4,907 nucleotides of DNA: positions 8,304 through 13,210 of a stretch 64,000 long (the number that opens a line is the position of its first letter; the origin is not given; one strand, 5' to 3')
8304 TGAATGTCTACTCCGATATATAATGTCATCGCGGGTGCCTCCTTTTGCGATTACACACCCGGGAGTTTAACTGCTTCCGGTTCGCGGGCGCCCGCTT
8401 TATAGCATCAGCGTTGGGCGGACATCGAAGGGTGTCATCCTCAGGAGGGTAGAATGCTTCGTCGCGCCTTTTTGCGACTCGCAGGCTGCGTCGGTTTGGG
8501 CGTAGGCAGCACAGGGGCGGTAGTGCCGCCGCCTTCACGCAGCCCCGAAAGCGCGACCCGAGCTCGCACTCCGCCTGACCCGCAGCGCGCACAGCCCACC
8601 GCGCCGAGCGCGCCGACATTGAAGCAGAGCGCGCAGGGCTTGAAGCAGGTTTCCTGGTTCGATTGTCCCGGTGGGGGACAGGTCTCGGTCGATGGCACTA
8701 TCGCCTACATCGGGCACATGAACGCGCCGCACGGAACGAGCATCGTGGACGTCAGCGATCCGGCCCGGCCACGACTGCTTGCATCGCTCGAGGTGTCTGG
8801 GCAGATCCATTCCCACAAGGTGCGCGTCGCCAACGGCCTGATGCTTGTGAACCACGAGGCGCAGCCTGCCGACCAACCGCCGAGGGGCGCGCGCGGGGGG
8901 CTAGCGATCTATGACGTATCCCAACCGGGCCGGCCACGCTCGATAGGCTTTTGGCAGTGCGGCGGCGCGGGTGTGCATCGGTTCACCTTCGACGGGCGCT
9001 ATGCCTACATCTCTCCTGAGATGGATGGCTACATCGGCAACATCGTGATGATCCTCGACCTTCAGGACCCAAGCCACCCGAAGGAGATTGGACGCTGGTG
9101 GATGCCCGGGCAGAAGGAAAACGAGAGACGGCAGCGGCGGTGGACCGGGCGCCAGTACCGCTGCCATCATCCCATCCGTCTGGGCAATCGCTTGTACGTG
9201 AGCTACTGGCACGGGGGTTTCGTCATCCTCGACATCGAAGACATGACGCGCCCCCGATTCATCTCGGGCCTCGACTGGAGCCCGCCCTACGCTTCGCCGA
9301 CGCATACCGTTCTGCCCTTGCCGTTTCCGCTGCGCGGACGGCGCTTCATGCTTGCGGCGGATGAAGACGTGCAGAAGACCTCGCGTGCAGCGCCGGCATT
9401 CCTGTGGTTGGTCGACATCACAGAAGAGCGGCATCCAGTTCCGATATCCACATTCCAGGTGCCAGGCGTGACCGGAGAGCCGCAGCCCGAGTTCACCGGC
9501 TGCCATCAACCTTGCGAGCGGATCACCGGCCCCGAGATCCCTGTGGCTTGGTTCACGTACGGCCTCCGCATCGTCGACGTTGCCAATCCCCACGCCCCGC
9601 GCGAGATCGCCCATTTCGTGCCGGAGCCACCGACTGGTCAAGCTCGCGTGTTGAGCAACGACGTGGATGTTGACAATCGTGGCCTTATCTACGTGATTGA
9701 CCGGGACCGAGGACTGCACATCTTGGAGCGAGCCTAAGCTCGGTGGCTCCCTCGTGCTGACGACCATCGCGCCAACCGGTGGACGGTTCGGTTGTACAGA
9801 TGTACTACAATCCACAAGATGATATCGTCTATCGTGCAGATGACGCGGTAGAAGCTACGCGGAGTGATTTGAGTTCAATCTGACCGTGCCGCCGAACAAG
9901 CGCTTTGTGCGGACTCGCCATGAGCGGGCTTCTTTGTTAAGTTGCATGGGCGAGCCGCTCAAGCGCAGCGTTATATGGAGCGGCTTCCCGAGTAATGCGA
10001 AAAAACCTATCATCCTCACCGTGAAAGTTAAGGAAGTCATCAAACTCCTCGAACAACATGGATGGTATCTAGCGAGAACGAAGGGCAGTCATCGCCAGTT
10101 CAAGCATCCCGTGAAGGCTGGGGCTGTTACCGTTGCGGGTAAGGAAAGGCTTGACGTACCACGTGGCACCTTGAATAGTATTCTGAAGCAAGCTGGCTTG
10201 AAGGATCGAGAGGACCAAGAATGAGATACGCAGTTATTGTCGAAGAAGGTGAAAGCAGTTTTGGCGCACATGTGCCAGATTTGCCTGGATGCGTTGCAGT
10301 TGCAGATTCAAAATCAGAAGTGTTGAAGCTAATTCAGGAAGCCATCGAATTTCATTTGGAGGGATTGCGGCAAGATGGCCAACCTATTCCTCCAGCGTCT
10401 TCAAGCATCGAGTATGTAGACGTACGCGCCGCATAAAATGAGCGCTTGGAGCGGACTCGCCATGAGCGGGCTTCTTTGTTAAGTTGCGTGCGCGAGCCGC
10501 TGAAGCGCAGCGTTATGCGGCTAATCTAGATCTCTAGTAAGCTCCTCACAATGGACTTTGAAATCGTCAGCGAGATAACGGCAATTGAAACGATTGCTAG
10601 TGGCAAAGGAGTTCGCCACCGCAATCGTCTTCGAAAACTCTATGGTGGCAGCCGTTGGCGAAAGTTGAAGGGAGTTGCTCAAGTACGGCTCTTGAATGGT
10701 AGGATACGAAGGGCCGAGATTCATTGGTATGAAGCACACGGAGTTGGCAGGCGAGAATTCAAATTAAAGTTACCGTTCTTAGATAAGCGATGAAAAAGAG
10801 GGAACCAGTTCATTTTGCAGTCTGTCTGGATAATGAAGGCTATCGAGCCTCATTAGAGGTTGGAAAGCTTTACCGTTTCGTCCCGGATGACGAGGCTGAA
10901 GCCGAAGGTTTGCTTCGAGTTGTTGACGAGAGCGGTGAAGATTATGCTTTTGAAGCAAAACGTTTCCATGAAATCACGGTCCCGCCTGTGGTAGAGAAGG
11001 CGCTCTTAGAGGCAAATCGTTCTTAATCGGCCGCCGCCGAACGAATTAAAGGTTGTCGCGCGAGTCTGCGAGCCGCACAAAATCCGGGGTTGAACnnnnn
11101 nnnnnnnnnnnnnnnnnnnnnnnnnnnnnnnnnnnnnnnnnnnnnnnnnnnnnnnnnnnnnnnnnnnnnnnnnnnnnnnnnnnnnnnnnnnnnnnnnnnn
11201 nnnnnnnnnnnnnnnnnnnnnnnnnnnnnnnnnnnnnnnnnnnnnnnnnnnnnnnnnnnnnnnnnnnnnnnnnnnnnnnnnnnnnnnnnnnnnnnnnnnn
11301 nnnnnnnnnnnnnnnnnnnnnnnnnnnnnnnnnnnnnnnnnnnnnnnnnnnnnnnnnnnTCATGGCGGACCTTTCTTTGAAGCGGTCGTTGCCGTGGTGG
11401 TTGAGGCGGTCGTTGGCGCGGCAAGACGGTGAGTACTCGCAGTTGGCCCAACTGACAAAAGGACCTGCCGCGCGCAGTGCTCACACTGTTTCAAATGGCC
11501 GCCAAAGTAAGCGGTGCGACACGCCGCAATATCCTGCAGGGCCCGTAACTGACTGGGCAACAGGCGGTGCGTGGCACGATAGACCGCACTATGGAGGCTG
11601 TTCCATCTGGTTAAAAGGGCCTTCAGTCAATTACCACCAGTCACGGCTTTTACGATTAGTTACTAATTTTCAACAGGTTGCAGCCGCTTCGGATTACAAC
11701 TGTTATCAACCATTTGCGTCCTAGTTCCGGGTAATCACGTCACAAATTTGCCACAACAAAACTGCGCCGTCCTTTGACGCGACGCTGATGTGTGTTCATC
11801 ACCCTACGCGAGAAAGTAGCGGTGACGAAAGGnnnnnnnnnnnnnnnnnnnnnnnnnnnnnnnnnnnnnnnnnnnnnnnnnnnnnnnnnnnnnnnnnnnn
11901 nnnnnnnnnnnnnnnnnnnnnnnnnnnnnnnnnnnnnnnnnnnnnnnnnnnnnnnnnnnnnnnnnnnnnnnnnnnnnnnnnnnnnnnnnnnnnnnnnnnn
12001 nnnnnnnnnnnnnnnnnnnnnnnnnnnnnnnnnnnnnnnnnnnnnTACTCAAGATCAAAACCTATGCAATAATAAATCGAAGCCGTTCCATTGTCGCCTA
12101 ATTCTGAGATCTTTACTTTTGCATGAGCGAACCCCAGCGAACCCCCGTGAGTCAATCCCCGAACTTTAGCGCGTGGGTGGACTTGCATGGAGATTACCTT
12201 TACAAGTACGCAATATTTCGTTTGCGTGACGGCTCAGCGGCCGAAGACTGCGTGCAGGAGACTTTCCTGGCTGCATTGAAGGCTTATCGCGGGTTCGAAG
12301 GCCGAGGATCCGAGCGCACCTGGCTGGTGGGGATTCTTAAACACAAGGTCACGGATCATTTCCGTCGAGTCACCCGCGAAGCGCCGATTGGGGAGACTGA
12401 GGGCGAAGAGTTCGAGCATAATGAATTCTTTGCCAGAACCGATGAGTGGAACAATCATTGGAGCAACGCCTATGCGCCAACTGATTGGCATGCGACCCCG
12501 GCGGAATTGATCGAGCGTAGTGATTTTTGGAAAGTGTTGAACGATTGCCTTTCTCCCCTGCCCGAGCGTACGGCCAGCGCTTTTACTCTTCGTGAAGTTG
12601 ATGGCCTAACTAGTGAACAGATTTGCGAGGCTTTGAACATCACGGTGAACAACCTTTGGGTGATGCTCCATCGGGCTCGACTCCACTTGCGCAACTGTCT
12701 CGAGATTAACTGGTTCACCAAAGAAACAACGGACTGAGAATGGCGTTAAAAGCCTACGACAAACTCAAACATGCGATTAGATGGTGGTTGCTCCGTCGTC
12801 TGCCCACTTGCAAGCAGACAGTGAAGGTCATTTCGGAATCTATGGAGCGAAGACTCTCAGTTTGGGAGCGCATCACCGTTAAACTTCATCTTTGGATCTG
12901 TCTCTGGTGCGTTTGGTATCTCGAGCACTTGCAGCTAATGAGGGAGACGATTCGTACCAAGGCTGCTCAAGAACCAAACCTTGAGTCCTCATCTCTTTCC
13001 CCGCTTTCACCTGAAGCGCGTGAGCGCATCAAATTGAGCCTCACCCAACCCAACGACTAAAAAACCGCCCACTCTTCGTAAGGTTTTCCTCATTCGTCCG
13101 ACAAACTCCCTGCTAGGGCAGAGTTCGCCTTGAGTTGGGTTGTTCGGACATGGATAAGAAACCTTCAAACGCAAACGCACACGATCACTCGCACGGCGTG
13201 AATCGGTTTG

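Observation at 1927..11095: Integron-type gene-cassette array with at least 10 attC-like sites and no IntI (CALIN-like)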

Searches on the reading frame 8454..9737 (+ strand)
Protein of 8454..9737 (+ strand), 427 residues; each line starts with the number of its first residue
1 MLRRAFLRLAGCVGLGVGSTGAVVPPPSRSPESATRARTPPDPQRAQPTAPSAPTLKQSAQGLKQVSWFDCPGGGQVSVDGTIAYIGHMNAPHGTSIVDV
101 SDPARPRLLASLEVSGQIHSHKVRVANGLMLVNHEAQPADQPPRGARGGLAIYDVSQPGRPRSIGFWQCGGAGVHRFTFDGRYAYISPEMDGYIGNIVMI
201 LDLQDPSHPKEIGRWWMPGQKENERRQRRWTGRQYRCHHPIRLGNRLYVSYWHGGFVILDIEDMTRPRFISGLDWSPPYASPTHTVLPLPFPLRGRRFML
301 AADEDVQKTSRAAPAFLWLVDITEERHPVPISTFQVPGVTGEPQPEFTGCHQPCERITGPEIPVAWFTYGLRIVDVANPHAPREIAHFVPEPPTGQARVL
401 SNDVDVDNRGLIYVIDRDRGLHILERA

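Call 11: search_protein_families(library=pfam, proteins=[window:8454-9737:+], max_evalue=0.01)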
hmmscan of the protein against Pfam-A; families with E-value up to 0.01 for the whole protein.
window:8454-9737:+ (427 aa): 2 families
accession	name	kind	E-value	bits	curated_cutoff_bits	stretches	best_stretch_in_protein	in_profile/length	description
PF08309.17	LVIVD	-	5e-16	58.2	20.2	0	76-111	6-39/42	LVIVD repeat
PF05694.17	SBP56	-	0.00071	18.9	34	0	97-129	330-362/453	56kDa selenium binding protein (SBP56)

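Call 84: find_encoding_contigs(protein=window:8454-9737:+, flank=4000, max_places=8)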
Protein window:8454-9737:+ (427 aa): 1 contig read that carries it; 1 place shown.
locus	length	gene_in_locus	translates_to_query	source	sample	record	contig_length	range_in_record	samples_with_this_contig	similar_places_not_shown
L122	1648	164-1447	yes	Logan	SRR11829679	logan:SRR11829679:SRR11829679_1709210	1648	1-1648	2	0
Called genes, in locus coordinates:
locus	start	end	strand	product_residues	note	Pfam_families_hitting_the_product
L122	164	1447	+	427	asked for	PF08309:LVIVD (faint)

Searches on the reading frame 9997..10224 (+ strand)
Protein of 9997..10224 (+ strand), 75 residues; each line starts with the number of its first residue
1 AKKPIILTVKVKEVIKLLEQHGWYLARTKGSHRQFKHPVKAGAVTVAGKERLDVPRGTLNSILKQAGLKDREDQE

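Call 7: search_protein_families(library=ncbifam, proteins=[window:9997-10224:+], max_evalue=0.01)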
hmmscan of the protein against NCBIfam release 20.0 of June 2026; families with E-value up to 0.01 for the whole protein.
window:9997-10224:+ (75 aa): 0 families

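Call 12: search_protein_families(library=pfam, proteins=[window:9997-10224:+], max_evalue=0.01)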
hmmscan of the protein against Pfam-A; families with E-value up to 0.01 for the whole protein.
window:9997-10224:+ (75 aa): 1 family
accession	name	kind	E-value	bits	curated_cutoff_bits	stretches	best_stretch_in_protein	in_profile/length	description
PF07927.17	HicA_toxin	-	3.9e-22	78.6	27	1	12-68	2-58/58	HicA toxin of bacterial toxin-antitoxin,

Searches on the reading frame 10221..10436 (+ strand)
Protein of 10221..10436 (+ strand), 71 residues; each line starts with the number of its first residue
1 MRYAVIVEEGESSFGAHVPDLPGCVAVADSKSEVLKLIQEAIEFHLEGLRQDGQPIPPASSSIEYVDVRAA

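Call 7: search_protein_families(library=ncbifam, proteins=[window:10221-10436:+], max_evalue=0.01)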
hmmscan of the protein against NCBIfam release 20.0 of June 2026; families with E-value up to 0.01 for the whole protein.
window:10221-10436:+ (71 aa): 0 families

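Call 12: search_protein_families(library=pfam, proteins=[window:10221-10436:+], max_evalue=0.01)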
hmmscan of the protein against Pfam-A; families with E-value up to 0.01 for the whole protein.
window:10221-10436:+ (71 aa): 2 families
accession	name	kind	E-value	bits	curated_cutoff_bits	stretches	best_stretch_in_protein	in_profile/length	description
PF15919.11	HicB_lk_antitox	-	1e-13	52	27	1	3-66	1-64/123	HicB_like antitoxin of bacterial toxin-antitoxin system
PF21748.3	UPF0150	-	0.00034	20.9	27.3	1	8-57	16-64/64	UPF0150-like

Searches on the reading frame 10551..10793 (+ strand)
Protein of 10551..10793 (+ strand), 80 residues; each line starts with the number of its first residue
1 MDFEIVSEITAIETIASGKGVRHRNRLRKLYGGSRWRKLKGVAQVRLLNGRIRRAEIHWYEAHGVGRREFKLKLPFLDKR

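Call 7: search_protein_families(library=ncbifam, proteins=[window:10551-10793:+], max_evalue=0.01)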
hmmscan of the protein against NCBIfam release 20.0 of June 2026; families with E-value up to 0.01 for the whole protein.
window:10551-10793:+ (80 aa): 0 families

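Call 12: search_protein_families(library=pfam, proteins=[window:10551-10793:+], max_evalue=0.01)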
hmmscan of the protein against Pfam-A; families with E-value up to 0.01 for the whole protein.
window:10551-10793:+ (80 aa): 0 families

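Call 77: search_protein_families(library=pfam, proteins=[window:10551-10793:+], max_evalue=10)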
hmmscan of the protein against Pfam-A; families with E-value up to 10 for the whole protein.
window:10551-10793:+ (80 aa): 0 families

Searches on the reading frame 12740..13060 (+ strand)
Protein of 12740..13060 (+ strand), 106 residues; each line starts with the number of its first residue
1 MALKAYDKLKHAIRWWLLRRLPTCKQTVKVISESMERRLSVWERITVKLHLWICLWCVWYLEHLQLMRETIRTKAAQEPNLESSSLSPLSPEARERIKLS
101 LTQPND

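Call 12: search_protein_families(library=pfam, proteins=[window:12740-13060:+], max_evalue=0.01)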
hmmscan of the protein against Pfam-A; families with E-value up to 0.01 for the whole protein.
window:12740-13060:+ (106 aa): 1 family
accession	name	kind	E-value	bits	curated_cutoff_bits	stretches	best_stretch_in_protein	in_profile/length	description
PF13490.11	zf-HC2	-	0.0094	16.5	22.2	0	24-57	1-34/35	Putative zinc-finger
